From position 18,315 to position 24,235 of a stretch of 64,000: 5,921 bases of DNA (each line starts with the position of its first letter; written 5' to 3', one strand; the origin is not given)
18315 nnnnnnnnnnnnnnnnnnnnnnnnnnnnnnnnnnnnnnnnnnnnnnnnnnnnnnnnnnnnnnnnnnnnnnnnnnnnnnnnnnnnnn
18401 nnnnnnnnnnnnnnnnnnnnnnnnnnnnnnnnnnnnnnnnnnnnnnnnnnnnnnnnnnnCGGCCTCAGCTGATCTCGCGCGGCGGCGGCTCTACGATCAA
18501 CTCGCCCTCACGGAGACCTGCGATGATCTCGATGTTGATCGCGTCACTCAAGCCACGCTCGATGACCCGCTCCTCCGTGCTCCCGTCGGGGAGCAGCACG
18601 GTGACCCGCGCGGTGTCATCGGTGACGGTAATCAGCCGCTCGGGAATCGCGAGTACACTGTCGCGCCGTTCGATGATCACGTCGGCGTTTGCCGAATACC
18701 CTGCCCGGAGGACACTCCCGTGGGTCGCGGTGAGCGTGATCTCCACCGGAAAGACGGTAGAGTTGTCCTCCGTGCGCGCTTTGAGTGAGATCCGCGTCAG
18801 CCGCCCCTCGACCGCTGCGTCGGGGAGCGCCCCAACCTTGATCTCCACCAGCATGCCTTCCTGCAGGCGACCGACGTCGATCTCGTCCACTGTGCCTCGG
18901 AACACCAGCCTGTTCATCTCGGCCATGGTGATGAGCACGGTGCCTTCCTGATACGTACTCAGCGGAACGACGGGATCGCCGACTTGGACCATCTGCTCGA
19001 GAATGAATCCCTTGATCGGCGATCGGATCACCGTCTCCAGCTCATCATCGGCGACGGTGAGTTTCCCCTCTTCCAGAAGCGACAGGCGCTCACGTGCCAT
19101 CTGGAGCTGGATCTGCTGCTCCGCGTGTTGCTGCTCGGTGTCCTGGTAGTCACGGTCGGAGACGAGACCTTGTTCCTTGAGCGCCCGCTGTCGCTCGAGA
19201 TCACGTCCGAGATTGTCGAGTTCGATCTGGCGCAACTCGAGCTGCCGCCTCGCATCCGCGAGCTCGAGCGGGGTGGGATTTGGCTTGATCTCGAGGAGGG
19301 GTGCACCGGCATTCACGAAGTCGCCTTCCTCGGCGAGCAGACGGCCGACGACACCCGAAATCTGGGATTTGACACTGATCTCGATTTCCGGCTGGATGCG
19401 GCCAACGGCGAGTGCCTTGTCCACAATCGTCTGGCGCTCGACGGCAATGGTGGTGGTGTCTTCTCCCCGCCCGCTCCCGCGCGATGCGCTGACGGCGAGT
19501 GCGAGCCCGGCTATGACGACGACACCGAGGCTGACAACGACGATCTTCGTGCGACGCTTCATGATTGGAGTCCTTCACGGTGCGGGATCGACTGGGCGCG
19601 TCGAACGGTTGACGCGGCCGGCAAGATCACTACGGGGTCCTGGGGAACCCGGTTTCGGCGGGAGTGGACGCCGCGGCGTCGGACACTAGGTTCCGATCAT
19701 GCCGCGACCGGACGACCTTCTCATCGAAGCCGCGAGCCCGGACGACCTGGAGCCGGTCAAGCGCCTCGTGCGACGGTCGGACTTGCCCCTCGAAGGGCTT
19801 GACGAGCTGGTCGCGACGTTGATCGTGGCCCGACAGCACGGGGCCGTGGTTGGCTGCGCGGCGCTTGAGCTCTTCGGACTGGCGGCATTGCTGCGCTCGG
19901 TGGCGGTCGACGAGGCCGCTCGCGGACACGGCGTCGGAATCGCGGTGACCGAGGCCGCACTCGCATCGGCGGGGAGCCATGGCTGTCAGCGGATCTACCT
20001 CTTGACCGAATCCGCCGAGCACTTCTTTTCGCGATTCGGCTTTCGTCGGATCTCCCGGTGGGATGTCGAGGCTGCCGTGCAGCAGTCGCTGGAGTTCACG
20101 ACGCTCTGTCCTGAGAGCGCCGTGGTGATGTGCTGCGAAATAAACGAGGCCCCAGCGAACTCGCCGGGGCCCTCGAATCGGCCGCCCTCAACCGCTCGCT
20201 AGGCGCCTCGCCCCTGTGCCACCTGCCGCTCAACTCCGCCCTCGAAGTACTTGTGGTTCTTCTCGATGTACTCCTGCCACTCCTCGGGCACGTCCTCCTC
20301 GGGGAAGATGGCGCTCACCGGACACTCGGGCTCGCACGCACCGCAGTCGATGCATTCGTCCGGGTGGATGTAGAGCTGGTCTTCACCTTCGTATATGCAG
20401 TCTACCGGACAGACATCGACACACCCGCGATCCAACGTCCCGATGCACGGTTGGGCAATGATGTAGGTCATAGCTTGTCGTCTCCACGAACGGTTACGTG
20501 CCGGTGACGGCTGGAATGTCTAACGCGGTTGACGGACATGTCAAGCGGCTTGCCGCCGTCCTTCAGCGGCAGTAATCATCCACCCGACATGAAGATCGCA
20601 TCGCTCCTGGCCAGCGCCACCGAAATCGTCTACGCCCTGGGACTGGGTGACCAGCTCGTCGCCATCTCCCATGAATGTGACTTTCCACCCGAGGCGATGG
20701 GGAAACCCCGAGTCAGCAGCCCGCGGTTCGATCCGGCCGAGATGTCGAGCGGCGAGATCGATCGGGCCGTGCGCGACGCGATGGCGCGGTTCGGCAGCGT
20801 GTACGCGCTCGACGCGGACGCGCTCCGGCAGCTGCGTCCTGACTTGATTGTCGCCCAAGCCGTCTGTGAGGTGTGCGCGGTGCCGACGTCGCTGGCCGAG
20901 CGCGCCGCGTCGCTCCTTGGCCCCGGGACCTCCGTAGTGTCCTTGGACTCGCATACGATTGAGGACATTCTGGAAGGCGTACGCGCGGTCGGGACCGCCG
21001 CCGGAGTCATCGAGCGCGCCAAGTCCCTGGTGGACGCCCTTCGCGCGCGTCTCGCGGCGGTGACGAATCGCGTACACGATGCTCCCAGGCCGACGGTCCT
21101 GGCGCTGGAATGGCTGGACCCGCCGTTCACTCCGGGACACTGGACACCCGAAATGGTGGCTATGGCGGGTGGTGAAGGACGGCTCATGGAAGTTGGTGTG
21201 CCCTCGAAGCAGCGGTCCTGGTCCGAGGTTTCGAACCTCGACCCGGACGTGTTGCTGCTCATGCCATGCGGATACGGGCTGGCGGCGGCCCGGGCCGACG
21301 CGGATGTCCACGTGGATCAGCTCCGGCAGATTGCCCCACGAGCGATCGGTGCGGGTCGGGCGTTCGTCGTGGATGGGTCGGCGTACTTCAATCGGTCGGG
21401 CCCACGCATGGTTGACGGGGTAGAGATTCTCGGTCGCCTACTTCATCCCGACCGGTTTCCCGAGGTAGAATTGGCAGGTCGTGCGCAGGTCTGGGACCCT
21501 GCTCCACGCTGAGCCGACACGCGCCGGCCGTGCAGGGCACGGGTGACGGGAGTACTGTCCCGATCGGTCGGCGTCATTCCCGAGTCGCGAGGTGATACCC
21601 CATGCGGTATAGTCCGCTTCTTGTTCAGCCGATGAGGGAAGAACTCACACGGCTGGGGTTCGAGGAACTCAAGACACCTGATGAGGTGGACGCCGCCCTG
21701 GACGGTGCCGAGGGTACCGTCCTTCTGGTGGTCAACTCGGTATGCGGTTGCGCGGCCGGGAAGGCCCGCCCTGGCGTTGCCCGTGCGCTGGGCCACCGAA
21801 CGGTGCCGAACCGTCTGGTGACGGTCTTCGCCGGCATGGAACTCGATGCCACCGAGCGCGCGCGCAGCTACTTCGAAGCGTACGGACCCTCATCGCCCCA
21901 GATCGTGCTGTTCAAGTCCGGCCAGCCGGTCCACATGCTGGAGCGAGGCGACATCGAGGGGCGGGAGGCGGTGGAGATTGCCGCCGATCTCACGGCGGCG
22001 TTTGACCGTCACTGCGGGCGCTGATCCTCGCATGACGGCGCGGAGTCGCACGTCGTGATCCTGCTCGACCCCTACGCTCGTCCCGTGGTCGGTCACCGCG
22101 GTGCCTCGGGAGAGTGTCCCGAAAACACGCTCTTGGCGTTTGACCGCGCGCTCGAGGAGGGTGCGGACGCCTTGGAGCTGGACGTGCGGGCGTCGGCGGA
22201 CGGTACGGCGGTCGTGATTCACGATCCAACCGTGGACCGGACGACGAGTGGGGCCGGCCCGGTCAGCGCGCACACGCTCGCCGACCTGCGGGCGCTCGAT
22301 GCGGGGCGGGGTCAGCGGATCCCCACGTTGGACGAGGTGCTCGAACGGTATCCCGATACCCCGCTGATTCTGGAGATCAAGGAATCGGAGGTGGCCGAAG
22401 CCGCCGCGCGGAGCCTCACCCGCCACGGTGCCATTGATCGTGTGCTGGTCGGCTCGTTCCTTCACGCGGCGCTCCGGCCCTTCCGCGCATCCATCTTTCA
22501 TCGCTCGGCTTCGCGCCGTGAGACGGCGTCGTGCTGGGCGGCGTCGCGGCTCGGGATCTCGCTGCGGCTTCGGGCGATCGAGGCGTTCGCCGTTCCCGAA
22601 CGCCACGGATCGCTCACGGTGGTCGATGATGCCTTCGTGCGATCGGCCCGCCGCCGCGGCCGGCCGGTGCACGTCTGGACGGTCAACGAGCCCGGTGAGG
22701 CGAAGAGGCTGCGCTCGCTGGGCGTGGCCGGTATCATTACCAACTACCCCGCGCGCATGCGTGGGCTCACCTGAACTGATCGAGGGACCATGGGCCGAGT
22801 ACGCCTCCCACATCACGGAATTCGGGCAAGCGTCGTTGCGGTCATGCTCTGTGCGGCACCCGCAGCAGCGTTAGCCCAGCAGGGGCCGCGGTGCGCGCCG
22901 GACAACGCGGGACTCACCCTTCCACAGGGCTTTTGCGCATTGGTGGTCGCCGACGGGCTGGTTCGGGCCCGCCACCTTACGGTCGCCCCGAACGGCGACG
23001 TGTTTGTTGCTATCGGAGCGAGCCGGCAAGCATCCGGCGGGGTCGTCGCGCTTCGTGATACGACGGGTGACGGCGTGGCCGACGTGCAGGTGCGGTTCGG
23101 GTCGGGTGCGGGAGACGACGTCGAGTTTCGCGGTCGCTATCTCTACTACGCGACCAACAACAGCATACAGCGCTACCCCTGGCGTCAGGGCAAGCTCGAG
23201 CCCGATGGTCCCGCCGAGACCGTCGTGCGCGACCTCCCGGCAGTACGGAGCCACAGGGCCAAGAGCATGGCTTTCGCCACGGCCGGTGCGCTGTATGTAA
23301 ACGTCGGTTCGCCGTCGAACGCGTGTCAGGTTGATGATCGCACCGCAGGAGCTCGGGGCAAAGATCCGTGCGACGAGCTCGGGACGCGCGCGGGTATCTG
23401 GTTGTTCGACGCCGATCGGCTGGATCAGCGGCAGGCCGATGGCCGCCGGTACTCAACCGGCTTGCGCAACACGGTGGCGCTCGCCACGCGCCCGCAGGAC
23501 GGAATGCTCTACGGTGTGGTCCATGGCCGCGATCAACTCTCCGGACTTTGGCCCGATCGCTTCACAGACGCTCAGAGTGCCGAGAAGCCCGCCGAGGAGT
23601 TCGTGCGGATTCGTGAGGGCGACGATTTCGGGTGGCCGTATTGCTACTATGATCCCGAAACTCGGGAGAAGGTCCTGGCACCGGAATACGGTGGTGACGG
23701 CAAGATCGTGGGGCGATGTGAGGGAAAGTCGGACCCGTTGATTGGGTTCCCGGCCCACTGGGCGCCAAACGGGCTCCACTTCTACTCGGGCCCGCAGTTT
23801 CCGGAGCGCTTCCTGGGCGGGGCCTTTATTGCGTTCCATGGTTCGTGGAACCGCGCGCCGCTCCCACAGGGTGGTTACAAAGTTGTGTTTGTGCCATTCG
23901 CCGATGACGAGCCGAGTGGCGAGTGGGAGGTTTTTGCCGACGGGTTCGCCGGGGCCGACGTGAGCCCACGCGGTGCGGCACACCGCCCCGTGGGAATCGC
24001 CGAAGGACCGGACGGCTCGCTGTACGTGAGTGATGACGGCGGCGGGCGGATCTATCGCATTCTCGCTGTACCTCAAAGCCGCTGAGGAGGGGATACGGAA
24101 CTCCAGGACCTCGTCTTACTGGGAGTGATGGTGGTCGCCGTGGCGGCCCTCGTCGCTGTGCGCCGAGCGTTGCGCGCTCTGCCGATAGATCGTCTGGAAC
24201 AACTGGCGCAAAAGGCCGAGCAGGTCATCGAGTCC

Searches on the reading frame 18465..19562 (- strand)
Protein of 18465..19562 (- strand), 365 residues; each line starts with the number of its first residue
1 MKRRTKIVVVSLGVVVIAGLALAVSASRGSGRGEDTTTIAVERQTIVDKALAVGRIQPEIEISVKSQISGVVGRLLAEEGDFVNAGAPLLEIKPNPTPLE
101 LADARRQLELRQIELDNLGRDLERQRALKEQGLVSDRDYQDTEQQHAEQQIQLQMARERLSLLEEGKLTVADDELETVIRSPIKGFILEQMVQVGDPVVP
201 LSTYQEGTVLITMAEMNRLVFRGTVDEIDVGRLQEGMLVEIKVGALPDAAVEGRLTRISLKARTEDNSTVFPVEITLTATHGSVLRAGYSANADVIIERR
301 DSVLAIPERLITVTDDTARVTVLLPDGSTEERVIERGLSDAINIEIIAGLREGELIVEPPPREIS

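Call 59: search_protein_families(library=pfam, proteins=[window:18465-19562:-], max_evalue=0.00001)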
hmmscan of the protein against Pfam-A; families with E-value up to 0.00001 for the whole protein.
window:18465-19562:- (365 aa): 2 families
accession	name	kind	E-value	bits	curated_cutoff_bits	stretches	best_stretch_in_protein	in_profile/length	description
PF13437.12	HlyD_3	-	1.1e-16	61.9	22.2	1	178-285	1-103/106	HlyD family secretion protein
PF16576.10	HlyD_D23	-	3.3e-13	49.9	30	1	62-259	20-185/214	Barrel-sandwich domain of CusB or HlyD membrane-fusion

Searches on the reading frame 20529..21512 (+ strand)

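Call 59: search_protein_families(library=pfam, proteins=[window:20529-21512:+], max_evalue=0.00001)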
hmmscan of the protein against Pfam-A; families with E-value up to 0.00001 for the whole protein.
window:20529-21512:+ (327 aa): 1 family
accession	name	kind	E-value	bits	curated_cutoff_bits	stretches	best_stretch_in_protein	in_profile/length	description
PF01497.23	Peripla_BP_2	-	2.7e-15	56.9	27.5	1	23-250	1-201/235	Periplasmic binding protein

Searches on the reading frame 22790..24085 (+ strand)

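Call 59: search_protein_families(library=pfam, proteins=[window:22790-24085:+], max_evalue=0.00001)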
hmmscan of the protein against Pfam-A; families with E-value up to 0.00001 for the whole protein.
window:22790-24085:+ (431 aa): 2 families
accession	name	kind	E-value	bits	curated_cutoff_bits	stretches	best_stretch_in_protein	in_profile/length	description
PF07995.17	GSDH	-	2.5e-11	43.9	25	1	142-347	99-275/332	Glucose / Sorbosone dehydrogenase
PF23500.1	DUF7133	-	6.8e-06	26.1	27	0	52-125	78-145/385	Domain of unknown function (DUF7133)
